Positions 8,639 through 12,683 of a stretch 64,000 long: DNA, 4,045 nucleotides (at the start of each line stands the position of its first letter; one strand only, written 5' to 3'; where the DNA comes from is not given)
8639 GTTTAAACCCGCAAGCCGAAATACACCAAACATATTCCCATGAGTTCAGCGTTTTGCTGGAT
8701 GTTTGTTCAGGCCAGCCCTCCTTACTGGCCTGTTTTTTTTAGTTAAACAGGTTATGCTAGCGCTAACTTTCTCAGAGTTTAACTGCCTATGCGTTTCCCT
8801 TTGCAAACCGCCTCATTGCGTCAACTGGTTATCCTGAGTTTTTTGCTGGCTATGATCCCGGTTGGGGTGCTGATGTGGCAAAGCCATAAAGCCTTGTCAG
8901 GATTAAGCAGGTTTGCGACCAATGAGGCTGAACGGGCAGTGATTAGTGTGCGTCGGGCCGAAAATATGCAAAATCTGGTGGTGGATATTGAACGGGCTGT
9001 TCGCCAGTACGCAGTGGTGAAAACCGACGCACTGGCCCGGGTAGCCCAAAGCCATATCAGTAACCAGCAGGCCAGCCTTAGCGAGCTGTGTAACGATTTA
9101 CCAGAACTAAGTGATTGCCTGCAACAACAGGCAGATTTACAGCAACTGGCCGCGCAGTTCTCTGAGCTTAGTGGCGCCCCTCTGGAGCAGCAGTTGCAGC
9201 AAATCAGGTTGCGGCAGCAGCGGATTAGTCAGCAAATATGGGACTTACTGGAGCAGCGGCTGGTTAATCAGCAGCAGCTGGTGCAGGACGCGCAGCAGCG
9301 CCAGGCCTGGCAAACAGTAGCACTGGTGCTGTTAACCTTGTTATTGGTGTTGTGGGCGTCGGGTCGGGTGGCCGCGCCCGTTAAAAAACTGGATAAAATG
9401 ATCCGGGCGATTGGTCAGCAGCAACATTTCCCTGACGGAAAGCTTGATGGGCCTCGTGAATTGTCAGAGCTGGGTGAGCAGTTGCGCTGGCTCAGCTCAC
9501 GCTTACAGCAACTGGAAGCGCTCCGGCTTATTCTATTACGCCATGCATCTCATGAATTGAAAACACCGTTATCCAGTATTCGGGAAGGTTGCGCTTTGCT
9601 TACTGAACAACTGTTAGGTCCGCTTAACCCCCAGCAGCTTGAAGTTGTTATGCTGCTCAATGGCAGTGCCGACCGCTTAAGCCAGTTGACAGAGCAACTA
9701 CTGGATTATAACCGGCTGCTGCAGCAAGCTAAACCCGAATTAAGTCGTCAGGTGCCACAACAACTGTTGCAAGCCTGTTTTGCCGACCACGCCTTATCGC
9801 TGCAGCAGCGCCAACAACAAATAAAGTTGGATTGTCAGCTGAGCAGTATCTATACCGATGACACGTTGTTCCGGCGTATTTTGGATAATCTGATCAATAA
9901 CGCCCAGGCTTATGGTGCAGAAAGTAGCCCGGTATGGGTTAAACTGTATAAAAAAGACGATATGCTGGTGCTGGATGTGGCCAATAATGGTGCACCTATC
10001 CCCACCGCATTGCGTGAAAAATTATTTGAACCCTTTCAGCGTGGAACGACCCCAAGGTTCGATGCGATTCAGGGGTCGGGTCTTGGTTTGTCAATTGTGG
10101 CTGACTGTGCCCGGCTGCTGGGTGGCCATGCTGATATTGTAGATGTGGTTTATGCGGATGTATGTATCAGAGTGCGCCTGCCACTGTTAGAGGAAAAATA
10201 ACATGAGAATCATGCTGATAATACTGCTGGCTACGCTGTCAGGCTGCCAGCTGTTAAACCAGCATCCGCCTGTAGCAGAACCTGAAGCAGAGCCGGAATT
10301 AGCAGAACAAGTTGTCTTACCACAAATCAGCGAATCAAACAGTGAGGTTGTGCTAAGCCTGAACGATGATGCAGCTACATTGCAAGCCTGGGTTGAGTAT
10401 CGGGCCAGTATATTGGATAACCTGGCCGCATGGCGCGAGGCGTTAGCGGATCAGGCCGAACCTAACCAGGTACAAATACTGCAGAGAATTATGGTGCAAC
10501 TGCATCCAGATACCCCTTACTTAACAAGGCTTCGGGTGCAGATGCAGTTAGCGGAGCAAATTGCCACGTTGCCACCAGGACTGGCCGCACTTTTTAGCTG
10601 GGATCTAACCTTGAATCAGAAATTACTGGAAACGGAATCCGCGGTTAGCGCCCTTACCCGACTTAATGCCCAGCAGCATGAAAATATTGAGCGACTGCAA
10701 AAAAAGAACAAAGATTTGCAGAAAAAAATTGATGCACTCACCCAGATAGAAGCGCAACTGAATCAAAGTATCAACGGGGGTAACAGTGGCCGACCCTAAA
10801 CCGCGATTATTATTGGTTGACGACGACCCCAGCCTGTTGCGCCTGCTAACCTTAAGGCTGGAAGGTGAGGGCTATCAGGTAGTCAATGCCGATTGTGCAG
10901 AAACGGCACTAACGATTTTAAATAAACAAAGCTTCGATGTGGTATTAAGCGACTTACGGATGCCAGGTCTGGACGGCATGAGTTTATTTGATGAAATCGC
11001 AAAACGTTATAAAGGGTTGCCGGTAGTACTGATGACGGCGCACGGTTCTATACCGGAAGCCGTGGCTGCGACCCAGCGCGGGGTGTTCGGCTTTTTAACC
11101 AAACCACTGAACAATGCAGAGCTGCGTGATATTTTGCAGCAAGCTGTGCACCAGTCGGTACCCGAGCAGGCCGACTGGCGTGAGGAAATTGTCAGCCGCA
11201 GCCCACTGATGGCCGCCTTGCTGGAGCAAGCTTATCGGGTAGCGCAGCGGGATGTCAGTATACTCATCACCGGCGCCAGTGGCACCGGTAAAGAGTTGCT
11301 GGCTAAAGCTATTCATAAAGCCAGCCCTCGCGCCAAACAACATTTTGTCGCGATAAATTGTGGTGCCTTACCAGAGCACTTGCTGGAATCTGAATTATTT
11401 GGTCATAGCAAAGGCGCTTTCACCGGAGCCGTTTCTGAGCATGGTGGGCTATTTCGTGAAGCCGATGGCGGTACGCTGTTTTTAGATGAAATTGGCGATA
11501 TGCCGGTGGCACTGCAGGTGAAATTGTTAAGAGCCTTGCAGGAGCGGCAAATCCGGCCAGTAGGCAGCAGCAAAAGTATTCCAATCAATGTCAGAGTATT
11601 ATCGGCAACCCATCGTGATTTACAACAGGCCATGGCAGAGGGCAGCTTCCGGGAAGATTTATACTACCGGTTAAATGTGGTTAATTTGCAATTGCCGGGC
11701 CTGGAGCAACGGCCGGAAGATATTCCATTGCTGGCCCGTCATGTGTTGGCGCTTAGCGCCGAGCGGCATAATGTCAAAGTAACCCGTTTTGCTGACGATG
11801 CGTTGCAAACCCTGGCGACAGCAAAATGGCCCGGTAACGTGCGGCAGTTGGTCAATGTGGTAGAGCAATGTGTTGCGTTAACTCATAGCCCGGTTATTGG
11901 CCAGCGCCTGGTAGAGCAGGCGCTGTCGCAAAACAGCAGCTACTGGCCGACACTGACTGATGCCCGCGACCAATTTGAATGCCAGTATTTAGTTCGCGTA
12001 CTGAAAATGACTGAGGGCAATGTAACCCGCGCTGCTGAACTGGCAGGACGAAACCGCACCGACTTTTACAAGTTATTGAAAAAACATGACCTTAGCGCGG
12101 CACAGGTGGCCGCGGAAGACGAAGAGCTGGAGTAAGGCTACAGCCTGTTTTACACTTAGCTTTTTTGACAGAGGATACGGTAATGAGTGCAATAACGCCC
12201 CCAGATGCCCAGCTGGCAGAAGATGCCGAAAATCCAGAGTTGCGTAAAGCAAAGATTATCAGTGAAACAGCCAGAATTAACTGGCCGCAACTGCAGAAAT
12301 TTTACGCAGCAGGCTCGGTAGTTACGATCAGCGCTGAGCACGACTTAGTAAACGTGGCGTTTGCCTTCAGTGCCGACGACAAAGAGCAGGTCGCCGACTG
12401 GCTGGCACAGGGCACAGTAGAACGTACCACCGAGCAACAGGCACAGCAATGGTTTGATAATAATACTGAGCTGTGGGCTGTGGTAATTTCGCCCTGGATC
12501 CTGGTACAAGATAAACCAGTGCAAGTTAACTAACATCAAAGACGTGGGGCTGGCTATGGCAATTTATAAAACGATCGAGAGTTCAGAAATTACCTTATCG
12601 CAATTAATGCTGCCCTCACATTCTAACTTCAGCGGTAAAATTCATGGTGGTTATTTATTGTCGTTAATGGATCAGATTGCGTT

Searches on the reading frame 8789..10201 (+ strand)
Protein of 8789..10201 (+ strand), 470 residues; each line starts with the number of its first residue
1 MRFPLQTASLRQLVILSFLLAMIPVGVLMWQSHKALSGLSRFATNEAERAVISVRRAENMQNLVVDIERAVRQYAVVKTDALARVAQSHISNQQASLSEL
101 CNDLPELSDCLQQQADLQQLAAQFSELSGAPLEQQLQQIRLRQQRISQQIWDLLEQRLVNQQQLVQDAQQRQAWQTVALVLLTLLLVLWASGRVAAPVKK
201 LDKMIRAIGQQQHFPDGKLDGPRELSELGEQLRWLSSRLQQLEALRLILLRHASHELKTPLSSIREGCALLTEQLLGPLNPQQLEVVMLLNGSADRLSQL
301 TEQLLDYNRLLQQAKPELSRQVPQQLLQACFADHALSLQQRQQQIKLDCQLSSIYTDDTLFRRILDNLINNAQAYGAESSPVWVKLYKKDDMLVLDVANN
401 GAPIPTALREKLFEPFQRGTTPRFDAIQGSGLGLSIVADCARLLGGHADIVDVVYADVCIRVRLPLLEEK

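Call 4: search_protein_families(library=ncbifam, proteins=[window:8789-10201:+], max_evalue=0.01)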
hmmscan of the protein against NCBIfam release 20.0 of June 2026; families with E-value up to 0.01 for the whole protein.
window:8789-10201:+ (470 aa): 64 families (the best 25 are shown)
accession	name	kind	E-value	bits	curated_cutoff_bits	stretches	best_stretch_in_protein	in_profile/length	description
NF008312.0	PRK11100.1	equivalog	1.5e-36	126.2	356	1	162-465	174-473/477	two-component system sensor histidine kinase CreC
NF007007.0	PRK09470.1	equivalog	4.5e-31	108.2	486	1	161-469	159-462/463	envelope stress sensor histidine kinase CpxA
NF007898.0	PRK10604.1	equivalog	1.2e-27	97.1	478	1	197-466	163-423/433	two-component system sensor histidine kinase RstB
NF007004.0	PRK09467.1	equivalog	1.2e-27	96.9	415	1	173-466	159-436/440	two-component system sensor histidine kinase EnvZ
NF046044.1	PnpS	equivalog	3.6e-27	95.4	400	1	238-450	162-375/390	two-component system histidine kinase PnpS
TIGR02966.1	phoR_proteo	equivalog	7.7e-27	94.2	334.2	1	237-438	105-307/333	phosphate regulon sensor histidine kinase PhoR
NF008025.0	PRK10755.1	equivalog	1.2e-25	89.9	314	1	174-447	71-336/362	two-component system sensor histidine kinase PmrB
TIGR01386.1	cztS_silS_copS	subfamily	2.7e-25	89.3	292.55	1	62-451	66-444/457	heavy metal sensor histidine kinase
NF033092.0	HK_WalK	equivalog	2.1e-23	82.7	725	1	252-450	378-578/594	cell wall metabolism sensor histidine kinase WalK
NF033091.0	HK_VanS_ACDEFG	equivalog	5.2e-23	81.6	400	1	197-449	18-278/293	vancomycin resistance histidine kinase VanS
NF040691.1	MtrAB_MtrB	equivalog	1.2e-22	80.6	450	1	28-465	36-491/507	MtrAB system histidine kinase MtrB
NF045595.1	HK_scytonemin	equivalog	1.4e-22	79.9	865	1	235-465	404-634/637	scytonemin biosynthesis sensor histidine kinase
NF007837.0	PRK10549.1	equivalog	2e-22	79.6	603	1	131-468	124-460/466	envelope stress sensor histidine kinase BaeS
NF052314.1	T9SS_HK_PorY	subfamily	2.4e-22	79.6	350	1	154-443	118-398/418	PorY family sensor histidine kinase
NF012163.2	BaeS_SmeS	equivalog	4.9e-22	78.5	500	1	160-464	152-456/457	sensor histidine kinase efflux regulator BaeS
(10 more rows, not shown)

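Call 5: search_protein_families(library=pfam, proteins=[window:8789-10201:+], max_evalue=0.01)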
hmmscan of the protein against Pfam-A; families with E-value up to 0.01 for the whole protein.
window:8789-10201:+ (470 aa): 2 families
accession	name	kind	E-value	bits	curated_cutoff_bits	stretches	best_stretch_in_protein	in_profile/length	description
PF02518.31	HATPase_c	-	1.2e-17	64.8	26.4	1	357-466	2-109/111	Histidine kinase-, DNA gyrase B-, and HSP90-like ATPase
PF00512.31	HisKA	-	7.2e-12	45.6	26.9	1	249-310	5-63/66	His Kinase A (phospho-acceptor) domain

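Call 7: find_related_loci(query=window:8789-10198:+, collection=genome_contigs, flank=3000)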
Query window:8789-10198:+ (470 aa) in genome_contigs; peptide patterns used: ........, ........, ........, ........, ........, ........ (x = any residue, [..] = any of these).
271 stretches matched a pattern; 131 encode a relative of the query (tblastn E <= 1e-3); the best 80 are kept; 78 distinct loci.
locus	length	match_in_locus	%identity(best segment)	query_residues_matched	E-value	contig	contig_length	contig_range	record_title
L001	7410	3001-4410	98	1-470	0e+0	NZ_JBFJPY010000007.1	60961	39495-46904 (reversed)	MAG: Arsukibacterium sp. isolate Mix_sand18.2022.04.D.73 k141_498866_length_60961_cov_18.7373, whole genome shotgun sequ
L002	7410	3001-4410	97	1-470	0e+0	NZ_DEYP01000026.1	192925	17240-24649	MAG: Arsukibacterium sp. UBA3155 UBA3155_contig_1260, whole genome shotgun sequence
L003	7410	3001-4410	96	1-470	0e+0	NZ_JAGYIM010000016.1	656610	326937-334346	MAG: Arsukibacterium sp. isolate M30B15 contig_3023, whole genome shotgun sequence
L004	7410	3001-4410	96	1-470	0e+0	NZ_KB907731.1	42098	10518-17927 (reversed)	Arsukibacterium perlucidum DSM 18276 H141DRAFT_scaffold00031.31, whole genome shotgun sequence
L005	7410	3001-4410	96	1-470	0e+0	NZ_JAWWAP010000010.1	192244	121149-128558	MAG: Arsukibacterium sp. isolate HN15.bin.6 k141_149864_length_192244_cov_43.0035, whole genome shotgun sequence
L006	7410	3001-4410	95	1-470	0e+0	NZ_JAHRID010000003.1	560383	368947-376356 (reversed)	Arsukibacterium indicum strain SM2107 4627_scaffold3, whole genome shotgun sequence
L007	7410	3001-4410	95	1-470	0e+0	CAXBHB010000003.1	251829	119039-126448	MAG TPA_asm: uncultured Chromatiaceae bacterium isolate ERR2762136_concoct_64 genome assembly, contig: ERZ3421823.61, wh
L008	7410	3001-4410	94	1-470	0e+0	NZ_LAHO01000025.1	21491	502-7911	Arsukibacterium ikkense strain GCM72 contig_27, whole genome shotgun sequence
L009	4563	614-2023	95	1-470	0e+0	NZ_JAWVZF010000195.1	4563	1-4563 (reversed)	MAG: Arsukibacterium sp. isolate HN14.bin.22 k141_310446_length_4563_cov_34.3338, whole genome shotgun sequence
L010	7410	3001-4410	95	1-470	0e+0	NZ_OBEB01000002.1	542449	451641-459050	Arsukibacterium tuosuense strain CGMCC 1.12461, whole genome shotgun sequence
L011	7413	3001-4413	77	1-470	0e+0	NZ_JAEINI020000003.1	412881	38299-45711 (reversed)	Alishewanella maricola strain 16-MA 16MA_3, whole genome shotgun sequence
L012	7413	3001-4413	76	1-470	0e+0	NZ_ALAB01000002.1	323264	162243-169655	Alishewanella aestuarii B11 155.AEST.1_2, whole genome shotgun sequence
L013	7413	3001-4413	76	1-470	0e+0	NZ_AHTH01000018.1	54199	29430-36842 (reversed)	Alishewanella jeotgali KCTC 22429 contig018, whole genome shotgun sequence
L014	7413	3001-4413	76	1-470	0e+0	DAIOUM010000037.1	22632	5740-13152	MAG TPA_asm: Alishewanella sp. isolate CTOTU10707 NODE_595_length_22632_cov_16.383089, whole genome shotgun sequence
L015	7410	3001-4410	76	1-470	0e+0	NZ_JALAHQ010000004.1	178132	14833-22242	Rheinheimera metallidurans strain DCL_24 NODE_4_length_178132_cov_153.566550, whole genome shotgun sequence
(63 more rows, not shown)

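Call 25: find_homologous_proteins(query=window:8789-10198:+, max_evalue=1e-30)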
Query window:8789-10198:+ (470 aa): 968 proteins with E <= 1e-30 among 8000 candidates; the best 120 are listed.
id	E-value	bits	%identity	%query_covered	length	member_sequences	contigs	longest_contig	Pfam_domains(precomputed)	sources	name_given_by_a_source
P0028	8.1e-278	940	94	100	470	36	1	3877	PF02518.32,PF00512.32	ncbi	-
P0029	1.3e-228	778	78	100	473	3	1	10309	PF02518.32,PF00512.32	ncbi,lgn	-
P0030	1.0e-226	771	77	100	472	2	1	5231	PF02518.32,PF00512.32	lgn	-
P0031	4.8e-226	769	77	100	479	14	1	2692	PF02518.32,PF00512.32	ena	-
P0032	1.4e-225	768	77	100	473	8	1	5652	PF02518.32,PF00512.32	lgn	-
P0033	2.1e-224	764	77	100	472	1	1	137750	PF02518.32,PF00512.32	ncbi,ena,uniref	ncbi:HAMP domain-containing histidine kinase [Rheinheimera muenzenbergensis]|uniref:histidine kinase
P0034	2.7e-224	763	77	100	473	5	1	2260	PF02518.32,PF00512.32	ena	-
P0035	2.6e-223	760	76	100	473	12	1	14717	PF02518.32,PF00512.32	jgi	-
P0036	5.4e-223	759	77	100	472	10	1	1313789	PF02518.32,PF00512.32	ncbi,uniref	ncbi:sensor histidine kinase [Rheinheimera sp. NSM]|uniref:sensor histidine kinase n=1 Tax=Rheinheim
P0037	2.9e-222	757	76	100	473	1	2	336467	PF02518.32,PF00512.32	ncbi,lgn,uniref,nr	ncbi:sensor histidine kinase [Alishewanella tabrizica]|uniref:histidine kinase n=1 Tax=Alishewanella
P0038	6.1e-222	756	77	100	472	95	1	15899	PF02518.32,PF00512.32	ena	-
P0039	6.7e-222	755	77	100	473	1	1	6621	PF02518.32,PF00512.32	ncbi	-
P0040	1.2e-221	755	76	100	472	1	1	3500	PF02518.32,PF00512.32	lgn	-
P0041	2.4e-221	754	75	100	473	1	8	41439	PF02518.32,PF00512.32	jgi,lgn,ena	-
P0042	3.2e-220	750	76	100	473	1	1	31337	PF02518.32,PF00512.32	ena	-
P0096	1.7e-196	672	68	100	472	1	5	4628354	PF02518.32,PF00512.32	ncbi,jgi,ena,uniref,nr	ncbi:sensor histidine kinase [Rheinheimera mangrovi]|uniref:sensor histidine kinase n=1 Tax=Rheinhei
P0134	8.7e-196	669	68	100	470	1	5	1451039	PF02518.32,PF00512.32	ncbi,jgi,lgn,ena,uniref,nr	ncbi:sensor histidine kinase [Rheinheimera texasensis]|jgi:two-component system sensor histidine kin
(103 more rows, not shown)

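Call 26: find_encoding_contigs(protein=P0096, flank=3000, max_places=1)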
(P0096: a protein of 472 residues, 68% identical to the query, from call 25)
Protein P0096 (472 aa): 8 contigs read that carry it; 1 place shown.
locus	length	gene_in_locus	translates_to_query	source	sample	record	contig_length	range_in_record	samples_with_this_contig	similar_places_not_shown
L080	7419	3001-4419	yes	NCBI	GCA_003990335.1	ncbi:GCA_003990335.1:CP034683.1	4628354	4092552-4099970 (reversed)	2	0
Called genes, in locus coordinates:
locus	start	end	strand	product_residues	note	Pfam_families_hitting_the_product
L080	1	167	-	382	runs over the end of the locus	-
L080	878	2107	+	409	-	PF00962:A_deaminase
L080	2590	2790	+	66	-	-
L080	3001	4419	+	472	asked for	PF00512:HisKA, PF02518:HATPase_c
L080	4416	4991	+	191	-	-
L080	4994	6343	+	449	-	PF00072:Response_reg, PF00158:Sigma54_activat, PF13191:AAA_16 (faint), PF14532:Sigma54_activ_2, PF07728:AAA_5 (weak), PF25601:AAA_lid_14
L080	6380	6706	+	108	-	PF10052:DUF2288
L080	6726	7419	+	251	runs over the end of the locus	PF00797:Acetyltransf_2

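Call 27: find_encoding_contigs(protein=P0134, flank=3000, max_places=1)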
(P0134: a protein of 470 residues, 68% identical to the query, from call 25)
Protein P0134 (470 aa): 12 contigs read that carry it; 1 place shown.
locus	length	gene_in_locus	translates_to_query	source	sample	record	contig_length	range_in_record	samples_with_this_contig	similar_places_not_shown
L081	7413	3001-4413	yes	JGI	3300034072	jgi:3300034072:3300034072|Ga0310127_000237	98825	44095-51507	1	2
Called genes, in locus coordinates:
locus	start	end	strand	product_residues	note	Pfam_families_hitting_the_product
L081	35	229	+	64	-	-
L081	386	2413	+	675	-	PF17803:Cadherin_4, PF17892:Cadherin_5, PF17963:Big_9, PF17803:Cadherin_4, PF17892:Cadherin_5, PF17963:Big_9, PF09471:Peptidase_M64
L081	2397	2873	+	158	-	-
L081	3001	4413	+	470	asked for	PF00512:HisKA, PF02518:HATPase_c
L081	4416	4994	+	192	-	-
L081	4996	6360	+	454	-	PF00072:Response_reg, PF00158:Sigma54_activat, PF14532:Sigma54_activ_2, PF25601:AAA_lid_14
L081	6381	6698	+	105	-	PF10052:DUF2288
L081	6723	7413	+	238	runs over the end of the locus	PF13640:2OG-FeII_Oxy_3, PF13661:2OG-FeII_Oxy_4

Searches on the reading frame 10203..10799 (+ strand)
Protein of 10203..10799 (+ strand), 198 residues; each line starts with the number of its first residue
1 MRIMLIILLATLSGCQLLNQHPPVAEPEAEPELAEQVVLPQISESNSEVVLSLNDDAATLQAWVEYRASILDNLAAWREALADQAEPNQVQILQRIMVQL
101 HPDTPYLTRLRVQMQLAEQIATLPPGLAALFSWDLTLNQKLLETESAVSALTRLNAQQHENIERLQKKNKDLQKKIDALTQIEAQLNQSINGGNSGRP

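Call 4: search_protein_families(library=ncbifam, proteins=[window:10203-10799:+], max_evalue=0.01)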
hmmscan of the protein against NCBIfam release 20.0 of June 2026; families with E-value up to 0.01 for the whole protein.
window:10203-10799:+ (198 aa): 2 families
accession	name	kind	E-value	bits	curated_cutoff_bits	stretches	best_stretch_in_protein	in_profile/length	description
TIGR04523.1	Mplasa_alph_rch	subfamily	0.00023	19.2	270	1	115-191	339-415/745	helix-rich protein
NF049872.2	cytotoxin_MakB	equivalog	0.0064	15.9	240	1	137-193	91-147/349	alpha-pore-forming cytotoxin subunit MakB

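Call 5: search_protein_families(library=pfam, proteins=[window:10203-10799:+], max_evalue=0.01)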
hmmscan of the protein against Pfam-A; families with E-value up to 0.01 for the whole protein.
window:10203-10799:+ (198 aa): 3 families
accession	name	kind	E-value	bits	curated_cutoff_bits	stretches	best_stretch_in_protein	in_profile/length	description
PF18595.6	Nuf2_DHR10-like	-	0.00021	21.8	28.4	1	157-190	6-39/117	Nuf2, DHR10-like domain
PF16454.10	PI3K_P85_iSH2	-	0.00045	20.3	31.5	0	141-191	63-112/161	Phosphatidylinositol 3-kinase regulatory subunit P85 inter-SH2 domain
PF14916.11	CCDC92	-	0.0047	17.2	28.3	0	159-176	26-43/57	Coiled-coil domain of unknown function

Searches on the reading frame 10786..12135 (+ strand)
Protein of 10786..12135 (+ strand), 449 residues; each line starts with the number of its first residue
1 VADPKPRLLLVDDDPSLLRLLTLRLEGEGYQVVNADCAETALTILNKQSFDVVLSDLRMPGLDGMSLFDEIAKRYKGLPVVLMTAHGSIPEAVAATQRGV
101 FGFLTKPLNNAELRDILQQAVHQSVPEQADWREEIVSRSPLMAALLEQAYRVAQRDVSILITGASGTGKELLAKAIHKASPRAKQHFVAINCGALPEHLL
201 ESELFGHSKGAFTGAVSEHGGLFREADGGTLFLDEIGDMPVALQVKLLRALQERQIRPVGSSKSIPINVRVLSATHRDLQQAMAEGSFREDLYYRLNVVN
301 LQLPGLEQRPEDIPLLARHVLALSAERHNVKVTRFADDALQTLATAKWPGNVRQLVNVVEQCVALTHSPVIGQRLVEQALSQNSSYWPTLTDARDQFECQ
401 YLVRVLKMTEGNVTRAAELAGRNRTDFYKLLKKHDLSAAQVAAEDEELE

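Call 4: search_protein_families(library=ncbifam, proteins=[window:10786-12135:+], max_evalue=0.01)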
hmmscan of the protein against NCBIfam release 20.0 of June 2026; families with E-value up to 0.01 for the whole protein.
window:10786-12135:+ (449 aa): 121 families (the best 25 are shown)
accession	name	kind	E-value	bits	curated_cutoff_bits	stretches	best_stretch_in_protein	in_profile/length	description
NF011695.0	PRK15115.1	equivalog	6.2e-208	691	763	1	6-440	7-442/445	two-component system response regulator GlrR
TIGR01818.1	ntrC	equivalog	1e-120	403.7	558.6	1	9-383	2-384/463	nitrogen regulation protein NR(I)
NF008469.0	PRK11361.1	equivalog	2.2e-114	382.7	714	1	6-430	5-451/461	acetoacetate metabolism transcriptional regulator AtoC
TIGR02915.1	PEP_resp_reg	equivalog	1.3e-109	367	502.6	1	8-436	1-444/445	PEP-CTERM-box response regulator transcription factor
NF007689.0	PRK10365.1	equivalog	1.8e-107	359.9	760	1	6-425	6-433/441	sigma-54-dependent response regulator transcription factor ZraR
NF008176.1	PRK10923.1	equivalog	1.7e-102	343.4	620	1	8-366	6-371/469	nitrogen regulation protein NR(I)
NF041552.1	TF_PrdR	equivalog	4.6e-99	332.3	795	1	115-433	252-575/577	sigma-54 dependent transcriptional regulator PrdR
NF038308.1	RNA_repair_RtcR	equivalog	1.6e-98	330.8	650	1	115-400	162-457/530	RNA repair transcriptional activator RtcR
NF051870.1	NAssimRespRegNtrX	equivalog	2.9e-97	326.4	600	1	8-432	4-448/452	nitrogen assimilation response regulator NtrX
TIGR01817.1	nifA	equivalog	2.5e-96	323.6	528.85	1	117-397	180-459/534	nif-specific transcriptional activator NifA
NF050807.1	TransRegFlbDCaul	equivalog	3.4e-96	322.9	750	1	28-380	23-365/454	sigma-54-dependent transcriptional regulator FlbD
NF041946.1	LuxO_transreg_Vib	equivalog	3.5e-96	322.8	800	1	14-385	5-385/463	quorum-sensing sigma-54 dependent transcriptional regulator LuxO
NF003451.0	PRK05022.1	equivalog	1.8e-89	300.8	476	1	112-436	169-510/512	nitric oxide reductase transcriptional regulator NorR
NF049963.1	RespRegFlgRCampy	domain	1.4e-88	297.6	750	1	9-435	4-428/429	fla regulon two-component system response regulator FlgR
NF011958.0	PRK15429.1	equivalog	3e-84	283.9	830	1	133-434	379-684/692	formate hydrogenlyase transcriptional activator FlhA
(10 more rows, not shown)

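Call 5: search_protein_families(library=pfam, proteins=[window:10786-12135:+], max_evalue=0.01)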
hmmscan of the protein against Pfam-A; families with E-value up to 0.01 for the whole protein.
window:10786-12135:+ (449 aa): 17 families
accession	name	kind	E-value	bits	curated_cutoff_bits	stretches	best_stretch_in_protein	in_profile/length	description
PF00158.32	Sigma54_activat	-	5.9e-73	244.5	20.2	1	135-301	1-167/168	Sigma-54 interaction domain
PF00072.30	Response_reg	-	1.5e-29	102.8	30.2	1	9-117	2-110/111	Response regulator receiver domain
PF14532.12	Sigma54_activ_2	-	2.2e-21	77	25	1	137-306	2-138/138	Sigma-54 interaction domain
PF25601.1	AAA_lid_14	-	4.4e-21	74.9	27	1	308-385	2-79/87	AAA+ ATPase lid domain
PF13191.12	AAA_16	-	4.6e-06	27.7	32.6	1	135-195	2-63/167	AAA ATPase domain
PF07728.20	AAA_5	-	1.5e-05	25.5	22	1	159-261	2-100/139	AAA domain (dynein-related subfamily)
PF02954.25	HTH_8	-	2.3e-05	24.4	22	1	394-433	2-41/42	Bacterial regulatory protein, Fis family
PF07726.17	AAA_3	-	0.00024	21.4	27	1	159-275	2-109/131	ATPase family associated with various cellular activities (AAA)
PF06490.17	FleQ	-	0.00025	21.8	22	1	7-120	1-106/108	Flagellar regulatory protein FleQ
PF00004.35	AAA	-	0.00034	21.5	21.2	1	159-256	1-97/131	ATPase family associated with various cellular activities (AAA)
PF00493.29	MCM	-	0.0013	18.4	23.3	1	152-256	53-150/224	MCM P-loop domain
PF25201.1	nSTAND6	-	0.0049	17.3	27.7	0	146-205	8-64/148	Novel STAND NTPase 6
PF07724.20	AAA_2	-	0.0053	17.2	27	0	157-251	4-99/166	AAA domain (Cdc48 subfamily)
PF13245.12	AAA_19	-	0.006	17.2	25.1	0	152-260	7-124/134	AAA domain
PF01078.27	Mg_chelatase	-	0.0067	16.3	20.3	0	158-256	24-135/207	Magnesium chelatase, subunit ChlI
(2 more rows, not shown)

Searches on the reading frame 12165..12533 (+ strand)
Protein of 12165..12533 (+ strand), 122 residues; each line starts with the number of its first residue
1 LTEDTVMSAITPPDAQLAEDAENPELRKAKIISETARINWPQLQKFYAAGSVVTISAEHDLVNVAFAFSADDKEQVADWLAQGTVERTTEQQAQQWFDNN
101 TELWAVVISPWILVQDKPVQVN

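Call 4: search_protein_families(library=ncbifam, proteins=[window:12165-12533:+], max_evalue=0.01)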
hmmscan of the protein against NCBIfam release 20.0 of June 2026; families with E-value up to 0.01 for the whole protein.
window:12165-12533:+ (122 aa): 0 families

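Call 5: search_protein_families(library=pfam, proteins=[window:12165-12533:+], max_evalue=0.01)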
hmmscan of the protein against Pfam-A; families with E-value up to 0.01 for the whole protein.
window:12165-12533:+ (122 aa): 1 family
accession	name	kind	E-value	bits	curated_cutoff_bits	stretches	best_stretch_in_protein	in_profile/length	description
PF10052.14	DUF2288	-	8.1e-29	100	25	1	28-116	3-91/91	Protein of unknown function (DUF2288)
